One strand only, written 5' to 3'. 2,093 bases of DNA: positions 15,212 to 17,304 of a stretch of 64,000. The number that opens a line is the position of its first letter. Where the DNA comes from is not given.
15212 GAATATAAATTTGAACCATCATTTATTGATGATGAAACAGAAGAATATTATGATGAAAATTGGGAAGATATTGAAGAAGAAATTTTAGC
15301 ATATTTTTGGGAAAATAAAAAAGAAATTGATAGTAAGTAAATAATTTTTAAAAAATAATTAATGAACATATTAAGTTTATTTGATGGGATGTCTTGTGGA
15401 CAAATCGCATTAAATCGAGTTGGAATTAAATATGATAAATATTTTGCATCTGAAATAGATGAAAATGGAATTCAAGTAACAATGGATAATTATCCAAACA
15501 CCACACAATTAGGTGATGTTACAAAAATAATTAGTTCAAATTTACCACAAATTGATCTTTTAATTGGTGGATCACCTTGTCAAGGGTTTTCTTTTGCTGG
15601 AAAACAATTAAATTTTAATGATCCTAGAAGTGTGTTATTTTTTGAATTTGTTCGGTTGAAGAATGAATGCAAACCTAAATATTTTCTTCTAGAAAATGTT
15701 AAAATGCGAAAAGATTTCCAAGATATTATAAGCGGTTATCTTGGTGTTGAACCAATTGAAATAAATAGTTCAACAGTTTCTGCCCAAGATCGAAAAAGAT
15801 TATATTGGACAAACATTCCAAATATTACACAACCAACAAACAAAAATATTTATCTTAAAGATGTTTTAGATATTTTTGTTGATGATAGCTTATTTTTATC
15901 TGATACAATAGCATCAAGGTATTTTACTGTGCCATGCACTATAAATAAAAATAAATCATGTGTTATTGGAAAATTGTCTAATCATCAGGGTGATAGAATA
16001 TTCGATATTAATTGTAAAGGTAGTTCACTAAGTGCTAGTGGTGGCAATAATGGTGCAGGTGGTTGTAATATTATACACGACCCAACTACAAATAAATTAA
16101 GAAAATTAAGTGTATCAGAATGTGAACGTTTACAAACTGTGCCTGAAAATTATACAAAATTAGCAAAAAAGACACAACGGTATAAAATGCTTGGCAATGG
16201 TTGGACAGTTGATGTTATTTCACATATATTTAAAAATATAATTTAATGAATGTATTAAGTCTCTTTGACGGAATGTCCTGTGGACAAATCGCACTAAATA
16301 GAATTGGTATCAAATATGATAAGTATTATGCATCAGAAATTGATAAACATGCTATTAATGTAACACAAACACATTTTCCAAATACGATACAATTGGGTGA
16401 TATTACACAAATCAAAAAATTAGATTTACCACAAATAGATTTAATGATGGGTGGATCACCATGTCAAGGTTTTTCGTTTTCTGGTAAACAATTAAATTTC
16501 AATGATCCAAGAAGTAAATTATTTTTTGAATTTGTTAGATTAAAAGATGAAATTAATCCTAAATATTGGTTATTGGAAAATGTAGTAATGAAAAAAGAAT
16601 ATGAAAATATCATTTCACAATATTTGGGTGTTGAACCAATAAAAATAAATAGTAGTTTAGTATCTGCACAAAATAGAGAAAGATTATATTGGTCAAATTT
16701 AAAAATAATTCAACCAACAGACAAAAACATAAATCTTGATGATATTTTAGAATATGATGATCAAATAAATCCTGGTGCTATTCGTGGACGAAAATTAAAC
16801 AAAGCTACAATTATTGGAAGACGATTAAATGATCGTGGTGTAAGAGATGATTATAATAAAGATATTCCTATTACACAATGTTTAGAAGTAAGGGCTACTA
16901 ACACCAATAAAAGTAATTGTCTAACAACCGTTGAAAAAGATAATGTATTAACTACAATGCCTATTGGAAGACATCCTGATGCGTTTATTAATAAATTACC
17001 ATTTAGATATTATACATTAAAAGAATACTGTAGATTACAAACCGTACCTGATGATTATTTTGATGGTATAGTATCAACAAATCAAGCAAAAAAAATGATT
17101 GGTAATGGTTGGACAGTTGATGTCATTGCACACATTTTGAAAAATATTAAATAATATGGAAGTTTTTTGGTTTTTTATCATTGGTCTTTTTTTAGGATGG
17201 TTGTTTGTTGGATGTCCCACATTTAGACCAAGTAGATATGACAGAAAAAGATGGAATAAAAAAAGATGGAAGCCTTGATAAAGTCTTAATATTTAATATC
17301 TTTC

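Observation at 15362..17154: Tandem duplicated C5 cytosine methyltransferases with diverged target-recognition domains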

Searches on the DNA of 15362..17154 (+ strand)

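Call 5: search_dna_similar(query=window:15362-17154:+, collection=phages, mode=distant, max_rows=20)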
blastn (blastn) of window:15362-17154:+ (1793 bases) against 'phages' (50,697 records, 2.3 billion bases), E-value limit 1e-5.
Records with a match: 71; places in all: 77; records where one place covers at least 80% of the query: 0.
Best place of each record, by identity: 60-80% 71.
By first word of the organism name: Escherichia 15; Phocaeicola 10; Cellulophaga 8; Flavobacterium 6; Bacteroides 5; Campylobacter 4; Pseudoalteromonas 3; Vibrio 3; Pelagibacter 2; Croceibacter 2; and 10 more.
By host as written in the record: Cellulophaga baltica #18 5; Phocaeicola dorei DA26 5; Campylobacter jejuni 4; - 3; Cellulophaga baltica #12 3; Escherichia sp. 3; Escherichia coli 3; Escherichia coli K-12 MG1655 3; and 33 more.
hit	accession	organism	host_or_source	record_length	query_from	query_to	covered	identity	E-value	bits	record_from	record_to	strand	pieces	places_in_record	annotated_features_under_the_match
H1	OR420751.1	Pelagibacter phage HTVC309P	Candidatus Pelagibacter sp.FZCC0233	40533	16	1782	61%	70.6%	3e-36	494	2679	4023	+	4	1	DNA methylase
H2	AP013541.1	uncultured phage_MedDCM-OCT-S42-C7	metagenomic fosmid library constructed ...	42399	16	1786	61%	69.7%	1e-34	471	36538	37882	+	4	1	Site-specific DNA methylase (Dcm)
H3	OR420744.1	Pelagibacter phage HTVC134P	Candidatus Pelagibacter sp. HTCC7211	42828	16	1781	61%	70.1%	7e-38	478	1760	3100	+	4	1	DNA methylase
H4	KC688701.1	Croceibacter phage P2559Y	Croceibacter atlanticus HTCC2559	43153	1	1337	59%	66.4%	3e-35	359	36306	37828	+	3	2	DNA methyltransferase (x2) | hypothetical protein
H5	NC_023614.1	Croceibacter phage P2559Y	Croceibacter atlanticus HTCC2559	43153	1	1337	59%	66.4%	3e-35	359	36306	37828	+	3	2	DNA methyltransferase (x2) | hypothetical protein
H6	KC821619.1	Cellulophaga phage phi18:1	Cellulophaga baltica #18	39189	8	1337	57%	68.2%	2e-32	369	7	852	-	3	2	DNA methylase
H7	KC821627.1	Cellulophaga phage phi18:2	Cellulophaga baltica #18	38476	8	1337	57%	68.2%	2e-32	369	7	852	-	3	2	DNA methylase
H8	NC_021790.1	Cellulophaga phage phi18:1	Cellulophaga baltica #18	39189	8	1337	57%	68.2%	2e-32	369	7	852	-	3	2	DNA methyltransferase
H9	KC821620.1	Cellulophaga phage phi18:3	Cellulophaga baltica #18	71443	34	1789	50%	72.6%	7e-38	479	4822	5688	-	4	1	DNA methylase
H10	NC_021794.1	Cellulophaga phage phi18:3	Cellulophaga baltica #18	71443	34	1789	50%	72.6%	7e-38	479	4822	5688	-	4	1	DNA methyltransferase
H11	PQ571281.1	Bacteroides phage BU2-1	Bacteroides uniformis BG2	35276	8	1369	56%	64.5%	2e-26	213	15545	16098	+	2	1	DNA methyltransferase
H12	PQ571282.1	Bacteroides phage BU2-2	Bacteroides uniformis BG2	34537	8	1369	56%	64.5%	2e-26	213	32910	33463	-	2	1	DNA methyltransferase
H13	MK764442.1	Flavobacterium phage FPSV-S1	Flavobacterium psychrophilum F026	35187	1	1340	54%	65.9%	2e-26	238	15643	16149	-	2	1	site-specific DNA methylase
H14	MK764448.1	Flavobacterium phage FPSV-S27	Flavobacterium psychrophilum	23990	1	1340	54%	65.9%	2e-26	238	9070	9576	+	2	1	site-specific DNA methylase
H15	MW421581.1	Flavobacterium phage FPSV-S4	Flavobacterium psychrophilum strain ...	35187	1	1340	54%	65.9%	2e-26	238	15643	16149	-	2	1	record has no annotation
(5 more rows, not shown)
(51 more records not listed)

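Call 9: get_annotated_region(hit=H5, flank=4000)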
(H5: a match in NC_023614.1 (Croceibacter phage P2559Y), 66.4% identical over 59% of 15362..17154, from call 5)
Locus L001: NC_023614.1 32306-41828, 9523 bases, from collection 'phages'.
description: Croceibacter phage P2559Y, complete genome.
organism: Croceibacter phage P2559Y (NCBI taxid 1327037)
taxonomy: Viruses; Duplodnaviria; Heunggongvirae; Uroviricota; Caudoviricetes
host: Croceibacter atlanticus HTCC2559; source: seawater; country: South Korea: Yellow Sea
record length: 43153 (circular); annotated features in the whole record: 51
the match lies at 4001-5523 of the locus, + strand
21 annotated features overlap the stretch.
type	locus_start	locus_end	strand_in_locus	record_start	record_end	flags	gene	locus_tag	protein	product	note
CDS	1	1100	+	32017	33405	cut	-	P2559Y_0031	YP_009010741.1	DNA helicase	-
CDS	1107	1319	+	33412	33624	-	-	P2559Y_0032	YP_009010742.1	hypothetical protein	-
CDS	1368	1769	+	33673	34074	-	-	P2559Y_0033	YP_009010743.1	hypothetical protein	-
CDS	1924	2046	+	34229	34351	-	-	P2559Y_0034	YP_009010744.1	hypothetical protein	-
CDS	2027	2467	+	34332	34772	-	-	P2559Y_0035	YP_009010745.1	dUTPase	-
CDS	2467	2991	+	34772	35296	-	-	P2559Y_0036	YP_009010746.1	hypothetical protein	-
CDS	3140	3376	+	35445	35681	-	-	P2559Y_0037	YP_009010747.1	hypothetical protein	-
CDS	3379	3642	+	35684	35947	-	-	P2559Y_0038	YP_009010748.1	hypothetical protein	-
CDS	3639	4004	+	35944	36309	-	-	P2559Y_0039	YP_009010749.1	hypothetical protein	-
CDS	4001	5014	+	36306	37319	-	-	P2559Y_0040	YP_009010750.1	DNA methyltransferase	-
CDS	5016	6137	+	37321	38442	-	-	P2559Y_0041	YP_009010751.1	DNA methyltransferase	-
CDS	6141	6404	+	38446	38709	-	-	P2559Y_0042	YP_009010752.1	hypothetical protein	-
CDS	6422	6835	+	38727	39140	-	-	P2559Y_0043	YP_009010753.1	hypothetical protein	-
CDS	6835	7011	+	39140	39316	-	-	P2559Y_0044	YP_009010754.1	SEC-C motif protein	-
CDS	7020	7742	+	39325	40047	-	-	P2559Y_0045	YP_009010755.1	DNA methyltransferase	-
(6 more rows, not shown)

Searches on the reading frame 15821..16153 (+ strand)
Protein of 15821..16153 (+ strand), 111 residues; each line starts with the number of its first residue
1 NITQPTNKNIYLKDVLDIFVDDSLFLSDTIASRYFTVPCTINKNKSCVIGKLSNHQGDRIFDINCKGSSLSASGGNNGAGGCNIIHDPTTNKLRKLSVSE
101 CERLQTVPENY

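Call 19: search_solved_structures(query=window:15821-16153:+, max_evalue=10, show_alignments=4)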
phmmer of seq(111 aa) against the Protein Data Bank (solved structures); distinct sequences matched with E-value up to 10: 10.
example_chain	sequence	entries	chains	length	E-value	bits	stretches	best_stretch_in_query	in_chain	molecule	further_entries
7jlv_A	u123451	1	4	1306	1.1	12.8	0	91-109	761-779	Disease resistance protein Roq1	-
7jlu_A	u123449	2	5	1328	1.2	12.7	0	91-109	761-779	Disease resistance protein Roq1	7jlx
2uyc_A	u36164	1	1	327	1.4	12.5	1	44-111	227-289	MODIFICATION METHYLASE HHAI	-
2i9k_A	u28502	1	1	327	1.4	12.5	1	44-111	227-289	Modification methylase HhaI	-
2uz4_A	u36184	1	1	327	1.4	12.5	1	44-111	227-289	MODIFICATION METHYLASE HHAI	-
2z6u_A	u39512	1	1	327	1.4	12.5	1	44-111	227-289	Modification methylase HhaI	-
2zcj_A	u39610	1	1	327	1.4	12.5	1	44-111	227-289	Modification methylase HhaI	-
10mh_A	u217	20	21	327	1.4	12.5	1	44-111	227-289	PROTEIN (CYTOSINE-SPECIFIC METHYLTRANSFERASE HHAI) | HaeIII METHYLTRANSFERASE | Modification methylase HhaI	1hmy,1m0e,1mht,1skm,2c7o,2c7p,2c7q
2z6a_A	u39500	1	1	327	1.4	12.5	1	44-111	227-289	Modification methylase HhaI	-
2z6q_A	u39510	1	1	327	1.4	12.5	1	44-111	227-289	Modification methylase HhaI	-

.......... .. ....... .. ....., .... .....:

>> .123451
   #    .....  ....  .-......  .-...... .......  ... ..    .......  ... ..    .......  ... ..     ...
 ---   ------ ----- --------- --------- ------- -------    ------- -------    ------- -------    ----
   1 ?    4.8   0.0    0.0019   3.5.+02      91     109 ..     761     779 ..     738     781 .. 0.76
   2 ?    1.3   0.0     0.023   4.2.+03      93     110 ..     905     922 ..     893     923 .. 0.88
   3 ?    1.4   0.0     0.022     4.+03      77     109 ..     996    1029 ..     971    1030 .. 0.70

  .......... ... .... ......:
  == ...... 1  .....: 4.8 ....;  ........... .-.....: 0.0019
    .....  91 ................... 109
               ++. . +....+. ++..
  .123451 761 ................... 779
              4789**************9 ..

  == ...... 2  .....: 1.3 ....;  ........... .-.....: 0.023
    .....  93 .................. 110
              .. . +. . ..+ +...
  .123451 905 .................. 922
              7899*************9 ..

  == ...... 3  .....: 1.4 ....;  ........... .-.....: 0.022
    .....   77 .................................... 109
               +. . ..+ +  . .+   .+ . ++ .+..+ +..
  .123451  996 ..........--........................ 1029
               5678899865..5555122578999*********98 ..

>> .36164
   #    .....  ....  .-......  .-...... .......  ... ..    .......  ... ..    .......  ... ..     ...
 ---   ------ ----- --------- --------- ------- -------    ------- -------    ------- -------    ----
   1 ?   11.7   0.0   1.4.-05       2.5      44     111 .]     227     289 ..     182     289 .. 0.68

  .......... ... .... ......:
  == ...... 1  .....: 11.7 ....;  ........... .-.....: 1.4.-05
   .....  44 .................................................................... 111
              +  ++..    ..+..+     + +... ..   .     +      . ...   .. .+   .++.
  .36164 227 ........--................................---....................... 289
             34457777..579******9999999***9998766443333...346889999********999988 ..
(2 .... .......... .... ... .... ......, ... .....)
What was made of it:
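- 15839..16111 (+): Target-recognition domain of A (about aa 160-250). It aligns weakly with the M.HhaI recognition loops: HQGDRIF........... against GQGERIY........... (E 1.4 on its own, call 19).
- Tried and rejected: A's TRD matches only M.HhaI and is not significant on its own (E 1.4, call 19).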

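Call 38: search_dna_similar(query=window:15854-16153:+, collection=phages, mode=protein, max_rows=30, max_evalue=0.00001)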
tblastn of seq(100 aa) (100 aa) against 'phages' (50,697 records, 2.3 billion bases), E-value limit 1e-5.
No match.
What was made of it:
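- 15839..16111 (+): No match in cultured phages (call 38).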
